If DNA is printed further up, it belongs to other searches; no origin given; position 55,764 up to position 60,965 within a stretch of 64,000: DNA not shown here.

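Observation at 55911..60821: Unclassifiable giant protein built from about 70 short aromatic repeats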

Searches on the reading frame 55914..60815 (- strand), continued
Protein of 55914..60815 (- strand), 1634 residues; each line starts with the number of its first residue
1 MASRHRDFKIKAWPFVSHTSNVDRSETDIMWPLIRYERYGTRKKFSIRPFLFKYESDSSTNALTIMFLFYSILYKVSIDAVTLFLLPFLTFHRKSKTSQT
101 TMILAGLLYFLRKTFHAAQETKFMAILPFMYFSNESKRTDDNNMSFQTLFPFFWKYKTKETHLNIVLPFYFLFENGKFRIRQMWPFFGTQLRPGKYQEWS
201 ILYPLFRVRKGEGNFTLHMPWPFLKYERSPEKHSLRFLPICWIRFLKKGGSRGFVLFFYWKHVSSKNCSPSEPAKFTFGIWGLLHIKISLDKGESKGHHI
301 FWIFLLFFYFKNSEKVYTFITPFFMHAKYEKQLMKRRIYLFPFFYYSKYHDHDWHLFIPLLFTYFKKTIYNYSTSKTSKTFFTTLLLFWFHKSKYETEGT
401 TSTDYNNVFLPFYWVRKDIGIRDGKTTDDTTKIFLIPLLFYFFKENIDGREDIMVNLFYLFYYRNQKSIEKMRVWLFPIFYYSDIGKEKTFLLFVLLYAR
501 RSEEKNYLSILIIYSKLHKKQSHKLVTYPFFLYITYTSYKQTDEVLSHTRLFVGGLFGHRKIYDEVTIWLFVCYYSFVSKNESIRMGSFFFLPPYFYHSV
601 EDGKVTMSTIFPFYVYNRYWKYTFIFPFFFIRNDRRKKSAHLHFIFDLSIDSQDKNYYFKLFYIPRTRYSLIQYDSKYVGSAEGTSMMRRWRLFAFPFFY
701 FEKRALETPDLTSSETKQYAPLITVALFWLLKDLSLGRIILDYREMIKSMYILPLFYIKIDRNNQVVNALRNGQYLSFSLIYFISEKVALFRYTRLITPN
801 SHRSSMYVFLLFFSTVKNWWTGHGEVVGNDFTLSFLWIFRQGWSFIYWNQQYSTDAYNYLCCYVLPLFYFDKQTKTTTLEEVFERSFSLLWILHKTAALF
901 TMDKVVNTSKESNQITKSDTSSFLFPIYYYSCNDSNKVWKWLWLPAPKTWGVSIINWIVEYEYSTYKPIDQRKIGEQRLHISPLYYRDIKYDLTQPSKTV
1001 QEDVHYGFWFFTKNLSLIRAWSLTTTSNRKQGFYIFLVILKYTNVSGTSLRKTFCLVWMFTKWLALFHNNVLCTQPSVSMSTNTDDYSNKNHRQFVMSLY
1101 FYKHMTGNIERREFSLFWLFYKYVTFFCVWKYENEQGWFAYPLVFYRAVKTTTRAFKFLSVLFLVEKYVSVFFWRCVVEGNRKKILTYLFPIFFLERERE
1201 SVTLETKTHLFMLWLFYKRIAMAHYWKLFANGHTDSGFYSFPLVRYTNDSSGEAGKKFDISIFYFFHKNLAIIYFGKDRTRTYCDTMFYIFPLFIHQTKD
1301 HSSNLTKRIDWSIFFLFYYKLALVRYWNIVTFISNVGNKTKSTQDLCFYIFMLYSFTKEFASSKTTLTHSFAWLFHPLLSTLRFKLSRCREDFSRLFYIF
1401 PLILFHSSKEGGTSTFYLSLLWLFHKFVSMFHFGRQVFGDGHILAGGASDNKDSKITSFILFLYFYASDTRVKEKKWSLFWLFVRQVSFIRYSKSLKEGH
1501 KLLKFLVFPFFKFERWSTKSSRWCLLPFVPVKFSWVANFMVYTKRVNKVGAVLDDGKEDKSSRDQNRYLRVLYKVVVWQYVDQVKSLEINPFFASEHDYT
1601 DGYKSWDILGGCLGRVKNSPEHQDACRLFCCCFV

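Call 71: search_protein_families(library=pfam, alignment_id=A5, max_evalue=0.00001)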
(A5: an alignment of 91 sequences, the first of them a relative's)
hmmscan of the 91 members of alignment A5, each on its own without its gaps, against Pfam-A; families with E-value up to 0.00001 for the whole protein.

A. member 1, L001:5378-6040:- (220 aa): 2 families
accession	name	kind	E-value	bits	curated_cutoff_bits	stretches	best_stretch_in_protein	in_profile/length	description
PF17939.6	TetR_C_30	-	7.9e-31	107.2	26.3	1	93-206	1-115/115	Tetracyclin repressor-like, C-terminal domain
PF00440.29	TetR_N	-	2e-14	53.5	24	1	12-58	1-47/47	Bacterial regulatory proteins, tetR family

B. families by the number of members that match (of 91 scanned): 99 families (the first 25 are shown)
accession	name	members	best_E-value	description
PF12796.13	Ank_2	2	5.6e-82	Ankyrin repeats (3 copies)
PF03352.18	Adenine_glyco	2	9.2e-82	Methyladenine glycosylase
PF00106.31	adh_short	2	1.4e-60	short chain dehydrogenase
PF07308.18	DUF1456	2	4.4e-56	Protein of unknown function (DUF1456)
PF00817.25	IMS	2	9.7e-51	impB/mucB/samB family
PF00023.36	Ank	2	6.6e-47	Ankyrin repeat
PF13637.12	Ank_4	2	4.2e-45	Ankyrin repeats (many copies)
PF13561.12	adh_short_C2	2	3.8e-44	Enoyl-(Acyl carrier protein) reductase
PF13857.12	Ank_5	2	1.6e-40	Ankyrin repeats (many copies)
PF01584.24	CheW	2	3.8e-40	CheW-like domain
PF00005.33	ABC_tran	2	3.3e-32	ABC transporter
PF13606.12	Ank_3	2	3.4e-32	Ankyrin repeat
PF01553.26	Acyltransferase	2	6.9e-28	Acyltransferase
PF00254.34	FKBP_C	2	1.9e-24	FKBP-type peptidyl-prolyl cis-trans isomerase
PF11799.13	IMS_C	2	2.3e-24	impB/mucB/samB family C-terminal domain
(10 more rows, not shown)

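Call 73: list_cluster_members(proteins=[P0001, P0002, P0003, P0004, P0216, P0005, P0217, P0009])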
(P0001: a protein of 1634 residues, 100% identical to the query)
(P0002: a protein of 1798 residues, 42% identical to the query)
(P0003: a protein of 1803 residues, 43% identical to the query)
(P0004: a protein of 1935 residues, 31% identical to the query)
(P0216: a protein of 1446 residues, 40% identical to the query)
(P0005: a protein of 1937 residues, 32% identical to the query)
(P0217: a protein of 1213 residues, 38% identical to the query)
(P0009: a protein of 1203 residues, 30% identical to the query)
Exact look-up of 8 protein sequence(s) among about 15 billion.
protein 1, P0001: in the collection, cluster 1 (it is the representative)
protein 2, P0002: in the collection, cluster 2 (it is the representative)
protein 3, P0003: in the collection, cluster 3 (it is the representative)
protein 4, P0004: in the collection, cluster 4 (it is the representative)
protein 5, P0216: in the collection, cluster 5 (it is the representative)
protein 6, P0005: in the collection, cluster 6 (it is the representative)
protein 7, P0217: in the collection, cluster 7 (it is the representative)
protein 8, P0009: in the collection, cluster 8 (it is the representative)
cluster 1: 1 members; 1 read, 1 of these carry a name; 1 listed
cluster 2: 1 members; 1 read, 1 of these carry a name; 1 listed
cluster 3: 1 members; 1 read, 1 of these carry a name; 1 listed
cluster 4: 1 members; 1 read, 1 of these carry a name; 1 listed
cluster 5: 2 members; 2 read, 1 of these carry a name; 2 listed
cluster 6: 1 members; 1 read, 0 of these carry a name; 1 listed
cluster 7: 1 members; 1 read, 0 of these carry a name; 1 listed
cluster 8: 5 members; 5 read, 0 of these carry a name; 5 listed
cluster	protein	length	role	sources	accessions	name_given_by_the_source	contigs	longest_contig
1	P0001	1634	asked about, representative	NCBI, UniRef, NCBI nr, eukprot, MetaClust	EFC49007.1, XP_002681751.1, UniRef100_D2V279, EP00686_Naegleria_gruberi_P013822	predicted protein [Naegleria gruberi] | Predicted protein n=1 Tax=Naegleria gruberi TaxID=5762 RepID=D2V279_NAEGR | uncharacterized protein NAEGRDRAFT_62909 [Naegleria gruberi]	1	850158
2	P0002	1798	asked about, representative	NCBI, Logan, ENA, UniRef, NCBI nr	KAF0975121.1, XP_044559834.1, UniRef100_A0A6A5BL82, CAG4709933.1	hypothetical protein FDP41_005874 [Naegleria fowleri] | Uncharacterized protein n=1 Tax=Naegleria fowleri TaxID=5763 RepID=A0A6A5BL82_NAEFO | uncharacterized protein FDP41_005874 [Naegleria fowleri]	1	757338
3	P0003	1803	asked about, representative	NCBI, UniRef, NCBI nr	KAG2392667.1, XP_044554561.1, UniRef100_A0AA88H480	hypothetical protein C9374_011392 [Naegleria lovaniensis] | Uncharacterized protein n=1 Tax=Naegleria lovaniensis TaxID=51637 RepID=A0AA88H480_NAELO | uncharacterized protein C9374_011392 [Naegleria lovaniensis]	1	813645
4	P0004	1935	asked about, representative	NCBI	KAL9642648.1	hypothetical protein ABK040_009727 [Willaertia magna]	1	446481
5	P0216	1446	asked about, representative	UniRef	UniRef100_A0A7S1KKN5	Uncharacterized protein n=1 Tax=Percolomonas cosmopolitus TaxID=63605 ...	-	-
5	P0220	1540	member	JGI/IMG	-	-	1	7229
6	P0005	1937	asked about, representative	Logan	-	-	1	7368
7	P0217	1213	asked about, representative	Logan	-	-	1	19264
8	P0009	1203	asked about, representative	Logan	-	-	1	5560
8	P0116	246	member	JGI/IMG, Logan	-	-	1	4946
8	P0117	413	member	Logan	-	-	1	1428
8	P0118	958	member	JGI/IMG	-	-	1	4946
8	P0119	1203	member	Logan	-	-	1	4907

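Call 78: search_solved_structures(query=A1, max_evalue=10)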
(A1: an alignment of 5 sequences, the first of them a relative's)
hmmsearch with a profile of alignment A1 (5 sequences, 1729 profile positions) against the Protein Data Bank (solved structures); distinct sequences matched with E-value up to 10: 0.

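Call 94: find_related_loci(query=A1, collection=viral_contigs, flank=3000)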
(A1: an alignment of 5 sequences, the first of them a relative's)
Query A1 (1634 aa) in viral_contigs; peptide patterns used: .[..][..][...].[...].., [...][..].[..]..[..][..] (x = any residue, [..] = any of these).
183 stretches matched a pattern, but none encodes a relative of the query by tblastn (E <= 1e-3).

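Call 106: search_protein_families(library=ncbifam, proteins=[P0006, P0007], max_evalue=1)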
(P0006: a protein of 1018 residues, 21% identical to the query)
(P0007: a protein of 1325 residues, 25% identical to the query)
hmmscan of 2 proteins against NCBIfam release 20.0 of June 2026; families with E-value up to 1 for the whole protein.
P0006 (1018 aa): 1 family
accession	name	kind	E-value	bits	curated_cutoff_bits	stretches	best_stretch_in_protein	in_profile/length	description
NF047486.1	LA_1737_Cterm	subfamily_domain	1.7e-07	31.3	60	2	277-366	5-94/158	LA_1737 family protein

P0007 (1325 aa): 1 family
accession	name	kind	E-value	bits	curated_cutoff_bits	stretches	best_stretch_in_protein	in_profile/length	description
NF047486.1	LA_1737_Cterm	subfamily_domain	0.0019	18.1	60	2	287-331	22-66/158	LA_1737 family protein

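Call 109: search_protein_families(library=ncbifam, proteins=[P0005, P0002], max_evalue=10)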
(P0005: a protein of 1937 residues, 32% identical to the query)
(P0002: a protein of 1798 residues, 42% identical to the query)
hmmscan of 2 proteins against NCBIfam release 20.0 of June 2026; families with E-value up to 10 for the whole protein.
P0005 (1937 aa): 0 families

P0002 (1798 aa): 1 family
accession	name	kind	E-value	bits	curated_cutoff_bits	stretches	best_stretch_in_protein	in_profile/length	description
NF047486.1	LA_1737_Cterm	subfamily_domain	0.00035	20.5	60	1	69-136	32-100/158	LA_1737 family protein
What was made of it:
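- Closest known: NCBIfam NF047486 'LA_1737_Cterm'. Same: All 8 bacterial members scanned hit it at E 2e-3 to 9e-14 (call 106), and 3 of 6 eukaryotic members hit it at E 2e-4 to 3e-3 (call 109).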
